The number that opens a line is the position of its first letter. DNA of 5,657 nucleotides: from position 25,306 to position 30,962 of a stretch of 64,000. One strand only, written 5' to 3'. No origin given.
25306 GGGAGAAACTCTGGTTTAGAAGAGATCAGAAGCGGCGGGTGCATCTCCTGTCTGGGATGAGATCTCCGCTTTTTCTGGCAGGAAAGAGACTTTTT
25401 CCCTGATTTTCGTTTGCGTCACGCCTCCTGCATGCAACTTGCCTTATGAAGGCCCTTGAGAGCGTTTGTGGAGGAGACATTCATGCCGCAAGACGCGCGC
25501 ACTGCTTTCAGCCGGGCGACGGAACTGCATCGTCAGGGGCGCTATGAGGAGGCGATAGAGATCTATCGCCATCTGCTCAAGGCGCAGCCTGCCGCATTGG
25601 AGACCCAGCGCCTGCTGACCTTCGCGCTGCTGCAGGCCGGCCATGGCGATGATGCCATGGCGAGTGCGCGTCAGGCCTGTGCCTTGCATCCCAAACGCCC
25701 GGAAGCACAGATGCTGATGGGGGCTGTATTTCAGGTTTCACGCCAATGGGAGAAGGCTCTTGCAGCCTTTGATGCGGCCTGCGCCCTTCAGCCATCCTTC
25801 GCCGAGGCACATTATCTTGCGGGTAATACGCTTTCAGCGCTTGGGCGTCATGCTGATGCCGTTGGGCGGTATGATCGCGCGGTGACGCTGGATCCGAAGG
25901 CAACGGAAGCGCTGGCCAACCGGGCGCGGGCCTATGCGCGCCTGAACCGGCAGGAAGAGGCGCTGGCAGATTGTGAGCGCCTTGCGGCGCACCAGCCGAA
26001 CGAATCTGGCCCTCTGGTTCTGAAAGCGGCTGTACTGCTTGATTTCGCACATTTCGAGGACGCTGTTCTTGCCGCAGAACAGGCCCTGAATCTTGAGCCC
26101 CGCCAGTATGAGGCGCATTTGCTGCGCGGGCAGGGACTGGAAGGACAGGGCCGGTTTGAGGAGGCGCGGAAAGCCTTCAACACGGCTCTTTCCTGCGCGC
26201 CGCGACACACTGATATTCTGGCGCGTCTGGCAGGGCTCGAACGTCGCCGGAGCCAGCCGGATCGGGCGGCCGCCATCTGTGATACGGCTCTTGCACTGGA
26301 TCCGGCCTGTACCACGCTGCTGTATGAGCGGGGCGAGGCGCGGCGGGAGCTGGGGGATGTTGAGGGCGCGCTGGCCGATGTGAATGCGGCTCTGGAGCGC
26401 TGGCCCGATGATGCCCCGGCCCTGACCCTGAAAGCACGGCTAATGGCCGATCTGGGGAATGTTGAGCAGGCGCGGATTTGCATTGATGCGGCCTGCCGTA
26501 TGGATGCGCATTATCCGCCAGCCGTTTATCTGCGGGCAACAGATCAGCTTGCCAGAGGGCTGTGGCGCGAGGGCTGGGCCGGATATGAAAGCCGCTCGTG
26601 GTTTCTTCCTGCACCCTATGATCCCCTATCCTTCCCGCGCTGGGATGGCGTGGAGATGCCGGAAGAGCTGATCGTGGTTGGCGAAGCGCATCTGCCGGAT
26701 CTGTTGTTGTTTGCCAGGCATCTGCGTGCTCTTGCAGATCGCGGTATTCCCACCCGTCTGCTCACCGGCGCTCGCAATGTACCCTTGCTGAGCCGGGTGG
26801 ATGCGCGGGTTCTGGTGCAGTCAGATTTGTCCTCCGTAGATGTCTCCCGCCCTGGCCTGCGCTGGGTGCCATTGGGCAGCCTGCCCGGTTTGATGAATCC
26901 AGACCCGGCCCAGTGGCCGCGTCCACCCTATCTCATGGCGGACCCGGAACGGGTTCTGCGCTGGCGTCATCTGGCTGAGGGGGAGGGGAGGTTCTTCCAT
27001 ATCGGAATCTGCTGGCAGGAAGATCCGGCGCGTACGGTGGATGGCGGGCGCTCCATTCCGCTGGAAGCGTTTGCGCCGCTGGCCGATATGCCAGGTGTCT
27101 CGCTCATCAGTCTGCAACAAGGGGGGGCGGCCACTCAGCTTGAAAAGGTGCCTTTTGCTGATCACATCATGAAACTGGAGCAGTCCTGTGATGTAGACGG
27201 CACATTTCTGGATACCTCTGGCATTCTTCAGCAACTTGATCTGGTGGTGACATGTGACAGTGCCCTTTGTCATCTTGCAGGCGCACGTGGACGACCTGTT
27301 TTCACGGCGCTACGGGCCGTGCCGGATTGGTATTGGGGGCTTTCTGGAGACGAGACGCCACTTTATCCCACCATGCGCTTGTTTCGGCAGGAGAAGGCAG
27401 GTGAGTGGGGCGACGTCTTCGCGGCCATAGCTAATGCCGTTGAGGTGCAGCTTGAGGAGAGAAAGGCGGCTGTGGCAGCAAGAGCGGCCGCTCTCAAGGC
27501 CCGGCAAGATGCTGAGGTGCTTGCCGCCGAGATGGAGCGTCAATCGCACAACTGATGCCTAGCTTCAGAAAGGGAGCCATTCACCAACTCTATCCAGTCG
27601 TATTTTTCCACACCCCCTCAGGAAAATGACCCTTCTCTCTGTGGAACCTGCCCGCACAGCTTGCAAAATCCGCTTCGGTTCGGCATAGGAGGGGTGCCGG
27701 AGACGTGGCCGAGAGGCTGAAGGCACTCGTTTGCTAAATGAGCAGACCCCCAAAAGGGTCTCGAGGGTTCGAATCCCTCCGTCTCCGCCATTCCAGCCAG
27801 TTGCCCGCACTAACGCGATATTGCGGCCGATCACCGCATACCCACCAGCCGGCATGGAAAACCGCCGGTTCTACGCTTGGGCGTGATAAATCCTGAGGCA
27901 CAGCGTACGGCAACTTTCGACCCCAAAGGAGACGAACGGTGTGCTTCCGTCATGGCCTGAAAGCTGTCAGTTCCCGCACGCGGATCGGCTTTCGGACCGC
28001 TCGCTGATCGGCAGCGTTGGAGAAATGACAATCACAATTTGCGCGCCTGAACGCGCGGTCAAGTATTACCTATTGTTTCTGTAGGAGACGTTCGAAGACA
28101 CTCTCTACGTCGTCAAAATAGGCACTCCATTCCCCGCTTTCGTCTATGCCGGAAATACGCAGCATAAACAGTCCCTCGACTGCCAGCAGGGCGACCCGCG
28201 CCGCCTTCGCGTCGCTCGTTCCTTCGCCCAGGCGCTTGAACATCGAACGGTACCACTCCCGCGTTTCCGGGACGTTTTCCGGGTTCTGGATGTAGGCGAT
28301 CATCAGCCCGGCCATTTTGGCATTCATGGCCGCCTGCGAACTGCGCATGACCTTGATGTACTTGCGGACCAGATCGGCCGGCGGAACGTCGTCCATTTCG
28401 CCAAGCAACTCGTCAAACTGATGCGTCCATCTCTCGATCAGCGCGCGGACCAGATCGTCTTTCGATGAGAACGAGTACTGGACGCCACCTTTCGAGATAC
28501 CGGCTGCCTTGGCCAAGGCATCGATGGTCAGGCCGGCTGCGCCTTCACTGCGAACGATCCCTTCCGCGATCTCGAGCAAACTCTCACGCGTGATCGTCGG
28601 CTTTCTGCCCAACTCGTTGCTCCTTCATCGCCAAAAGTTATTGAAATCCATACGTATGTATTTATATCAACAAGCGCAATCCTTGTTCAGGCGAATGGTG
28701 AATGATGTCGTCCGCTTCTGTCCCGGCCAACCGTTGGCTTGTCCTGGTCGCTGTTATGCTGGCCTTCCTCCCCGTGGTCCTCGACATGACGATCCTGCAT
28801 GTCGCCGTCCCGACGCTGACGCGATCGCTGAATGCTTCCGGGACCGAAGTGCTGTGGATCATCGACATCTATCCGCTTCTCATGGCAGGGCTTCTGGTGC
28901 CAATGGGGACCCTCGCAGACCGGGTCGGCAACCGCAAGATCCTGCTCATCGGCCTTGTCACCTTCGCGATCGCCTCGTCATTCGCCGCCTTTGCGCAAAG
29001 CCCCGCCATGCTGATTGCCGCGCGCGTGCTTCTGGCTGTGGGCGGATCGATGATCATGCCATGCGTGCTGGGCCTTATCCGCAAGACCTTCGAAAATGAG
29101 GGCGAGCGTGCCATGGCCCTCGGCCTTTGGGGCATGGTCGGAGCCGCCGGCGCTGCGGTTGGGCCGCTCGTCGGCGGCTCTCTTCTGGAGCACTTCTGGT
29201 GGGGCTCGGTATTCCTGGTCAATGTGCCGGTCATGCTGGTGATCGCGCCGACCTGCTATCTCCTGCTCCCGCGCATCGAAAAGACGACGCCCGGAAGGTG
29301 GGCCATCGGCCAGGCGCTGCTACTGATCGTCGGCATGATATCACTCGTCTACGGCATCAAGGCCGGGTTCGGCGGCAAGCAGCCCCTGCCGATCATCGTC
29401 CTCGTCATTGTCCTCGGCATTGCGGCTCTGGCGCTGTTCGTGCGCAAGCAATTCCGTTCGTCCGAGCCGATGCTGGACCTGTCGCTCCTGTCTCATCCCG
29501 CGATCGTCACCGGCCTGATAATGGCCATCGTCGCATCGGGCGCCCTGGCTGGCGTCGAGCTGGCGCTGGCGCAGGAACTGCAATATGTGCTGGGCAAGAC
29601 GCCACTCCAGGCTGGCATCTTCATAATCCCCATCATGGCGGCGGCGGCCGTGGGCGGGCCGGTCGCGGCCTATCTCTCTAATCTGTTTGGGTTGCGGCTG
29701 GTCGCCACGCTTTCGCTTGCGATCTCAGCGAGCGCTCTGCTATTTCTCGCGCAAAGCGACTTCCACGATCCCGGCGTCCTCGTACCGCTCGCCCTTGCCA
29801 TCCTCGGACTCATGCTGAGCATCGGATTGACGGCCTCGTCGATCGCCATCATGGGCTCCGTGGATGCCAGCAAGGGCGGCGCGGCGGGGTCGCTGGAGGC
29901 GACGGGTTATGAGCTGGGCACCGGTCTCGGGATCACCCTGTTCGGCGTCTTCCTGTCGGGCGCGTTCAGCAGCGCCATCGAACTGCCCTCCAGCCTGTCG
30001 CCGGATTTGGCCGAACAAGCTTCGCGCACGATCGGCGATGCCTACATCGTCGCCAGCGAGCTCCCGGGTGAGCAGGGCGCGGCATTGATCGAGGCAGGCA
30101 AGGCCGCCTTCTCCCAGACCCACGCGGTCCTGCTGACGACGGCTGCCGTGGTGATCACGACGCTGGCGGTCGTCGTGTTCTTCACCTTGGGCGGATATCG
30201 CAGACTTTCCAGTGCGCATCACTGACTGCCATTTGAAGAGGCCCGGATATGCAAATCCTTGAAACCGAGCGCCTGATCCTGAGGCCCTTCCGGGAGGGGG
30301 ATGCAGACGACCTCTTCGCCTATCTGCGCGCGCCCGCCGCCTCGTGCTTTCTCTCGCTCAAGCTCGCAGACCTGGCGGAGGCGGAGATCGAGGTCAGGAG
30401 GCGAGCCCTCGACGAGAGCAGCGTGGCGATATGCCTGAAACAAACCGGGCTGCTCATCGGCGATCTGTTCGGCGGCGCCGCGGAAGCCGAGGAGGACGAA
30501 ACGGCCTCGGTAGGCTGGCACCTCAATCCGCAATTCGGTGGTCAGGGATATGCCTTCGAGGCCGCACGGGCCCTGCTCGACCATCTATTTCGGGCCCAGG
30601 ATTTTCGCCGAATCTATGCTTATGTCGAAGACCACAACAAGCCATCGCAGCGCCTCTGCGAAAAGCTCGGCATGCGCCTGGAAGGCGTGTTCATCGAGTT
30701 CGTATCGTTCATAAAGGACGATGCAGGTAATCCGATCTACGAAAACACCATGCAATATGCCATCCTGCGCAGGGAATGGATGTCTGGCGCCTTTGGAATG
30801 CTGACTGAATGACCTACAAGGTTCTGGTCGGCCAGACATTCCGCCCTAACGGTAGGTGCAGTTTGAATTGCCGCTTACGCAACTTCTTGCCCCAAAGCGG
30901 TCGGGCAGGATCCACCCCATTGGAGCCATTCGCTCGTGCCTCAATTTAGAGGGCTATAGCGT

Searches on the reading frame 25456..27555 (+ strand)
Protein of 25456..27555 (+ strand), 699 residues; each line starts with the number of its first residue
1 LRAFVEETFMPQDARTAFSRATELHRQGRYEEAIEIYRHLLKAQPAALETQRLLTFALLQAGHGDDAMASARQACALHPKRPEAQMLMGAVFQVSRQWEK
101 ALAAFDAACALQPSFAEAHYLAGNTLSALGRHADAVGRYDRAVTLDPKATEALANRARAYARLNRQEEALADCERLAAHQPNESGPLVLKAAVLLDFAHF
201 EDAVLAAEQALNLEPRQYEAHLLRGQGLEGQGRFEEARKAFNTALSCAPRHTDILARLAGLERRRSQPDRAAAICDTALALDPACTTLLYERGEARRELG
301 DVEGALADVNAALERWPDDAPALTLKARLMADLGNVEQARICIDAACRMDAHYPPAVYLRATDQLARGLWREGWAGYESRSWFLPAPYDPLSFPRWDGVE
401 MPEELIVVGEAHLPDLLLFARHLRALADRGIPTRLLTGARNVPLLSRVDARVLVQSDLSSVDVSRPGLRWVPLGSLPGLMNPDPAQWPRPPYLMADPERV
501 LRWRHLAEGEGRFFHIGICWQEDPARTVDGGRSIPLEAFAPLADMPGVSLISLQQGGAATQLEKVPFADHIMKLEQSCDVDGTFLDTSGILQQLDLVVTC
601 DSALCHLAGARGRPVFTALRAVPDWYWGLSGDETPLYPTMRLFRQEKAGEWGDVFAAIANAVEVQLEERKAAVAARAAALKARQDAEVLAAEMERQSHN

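Call 37: search_protein_families(library=pfam, proteins=[window:25456-27555:+])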
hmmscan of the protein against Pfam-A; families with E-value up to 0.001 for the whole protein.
window:25456-27555:+ (699 aa): 19 families
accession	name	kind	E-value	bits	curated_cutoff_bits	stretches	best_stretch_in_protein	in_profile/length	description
PF07719.23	TPR_2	-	2.2e-33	112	27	2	219-251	2-34/34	Tetratricopeptide repeat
PF13432.12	TPR_16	-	2.9e-26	92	32.7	6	193-249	6-62/65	Tetratricopeptide repeat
PF13428.12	TPR_14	-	1.1e-25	87.9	23.5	1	219-259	2-42/44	Tetratricopeptide repeat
PF00515.34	TPR_1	-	1.5e-24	85.2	27.8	0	219-250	2-33/34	Tetratricopeptide repeat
PF13414.12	TPR_11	-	4.6e-23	81.1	26.8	2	97-130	9-42/42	TPR repeat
PF13431.12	TPR_17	-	1.4e-22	78.4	24.4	0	139-170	2-33/34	Tetratricopeptide repeat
PF14559.12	TPR_19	-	1.3e-20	73.9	25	3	25-89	2-66/68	Tetratricopeptide repeat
PF13181.12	TPR_8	-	2.9e-19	68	25.7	0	16-45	3-32/34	Tetratricopeptide repeat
PF13371.12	TPR_9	-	4.6e-19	68.6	35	2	264-329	7-72/73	Tetratricopeptide repeat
PF13424.12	TPR_12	-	5.3e-13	49.4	30.1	1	84-151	5-73/77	Tetratricopeptide repeat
PF12895.13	ANAPC3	-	9.7e-12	45.5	27.2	1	65-138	6-78/82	Anaphase-promoting complex, cyclosome, subunit 3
PF13174.12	TPR_6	-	5.6e-09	36.5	26.3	0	152-182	2-32/33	Tetratricopeptide repeat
PF25062.1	ARM_TT21_N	-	4.2e-07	30.4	40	1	11-203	24-221/222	Tetratricopeptide repeat protein 21 N-terminal ARM repeat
PF23914.1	TPR_CcmH_CycH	-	7.2e-07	29.6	42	0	202-321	34-156/158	Cytochrome c-type biogenesis protein H TPR domain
PF25064.1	ARM_TT21_5th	-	1.9e-06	28.6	27.8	0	25-108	12-98/117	TT21 fifth ARM repeats domain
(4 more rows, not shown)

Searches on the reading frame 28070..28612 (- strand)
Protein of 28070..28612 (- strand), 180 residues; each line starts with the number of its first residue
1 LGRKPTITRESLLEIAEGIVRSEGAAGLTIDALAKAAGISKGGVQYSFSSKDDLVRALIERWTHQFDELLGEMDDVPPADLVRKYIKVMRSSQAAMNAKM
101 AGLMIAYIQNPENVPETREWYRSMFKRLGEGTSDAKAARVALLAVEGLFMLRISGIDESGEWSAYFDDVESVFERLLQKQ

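Call 37: search_protein_families(library=pfam, proteins=[window:28070-28612:-])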
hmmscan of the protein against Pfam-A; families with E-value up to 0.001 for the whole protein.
window:28070-28612:- (180 aa): 2 families
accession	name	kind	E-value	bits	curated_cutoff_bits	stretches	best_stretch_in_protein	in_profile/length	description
PF17937.6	TetR_C_28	-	2.6e-15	57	26.4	1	81-164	3-86/96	Tetracyclin repressor-like, C-terminal domain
PF00440.29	TetR_N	-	4e-09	36.6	24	1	19-58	8-47/47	Bacterial regulatory proteins, tetR family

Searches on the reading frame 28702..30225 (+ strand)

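Call 37: search_protein_families(library=pfam, proteins=[window:28702-30225:+])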
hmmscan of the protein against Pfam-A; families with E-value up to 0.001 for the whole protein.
window:28702-30225:+ (507 aa): 1 family
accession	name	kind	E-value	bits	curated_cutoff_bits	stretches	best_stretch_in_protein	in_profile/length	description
PF07690.21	MFS_1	-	5e-40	137.9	33.4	1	19-410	2-346/347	Major Facilitator Superfamily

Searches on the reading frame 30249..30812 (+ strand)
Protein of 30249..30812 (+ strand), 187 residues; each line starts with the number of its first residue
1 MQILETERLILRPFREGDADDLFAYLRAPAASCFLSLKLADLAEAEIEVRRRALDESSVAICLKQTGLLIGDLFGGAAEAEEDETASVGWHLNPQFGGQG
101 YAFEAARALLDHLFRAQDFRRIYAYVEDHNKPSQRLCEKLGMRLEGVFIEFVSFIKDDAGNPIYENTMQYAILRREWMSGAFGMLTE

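Call 37: search_protein_families(library=pfam, proteins=[window:30249-30812:+])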
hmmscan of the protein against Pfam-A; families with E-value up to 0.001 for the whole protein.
window:30249-30812:+ (187 aa): 3 families
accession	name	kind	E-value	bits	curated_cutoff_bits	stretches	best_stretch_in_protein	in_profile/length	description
PF13302.13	Acetyltransf_3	-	7.5e-26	91.9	25.4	1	8-143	1-138/138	Acetyltransferase (GNAT) domain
PF00583.31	Acetyltransf_1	-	3.8e-09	37.3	20.7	1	55-142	30-116/116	Acetyltransferase (GNAT) family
PF08445.16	FR47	-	0.00019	21.8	22.1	1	91-144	28-79/86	FR47-like protein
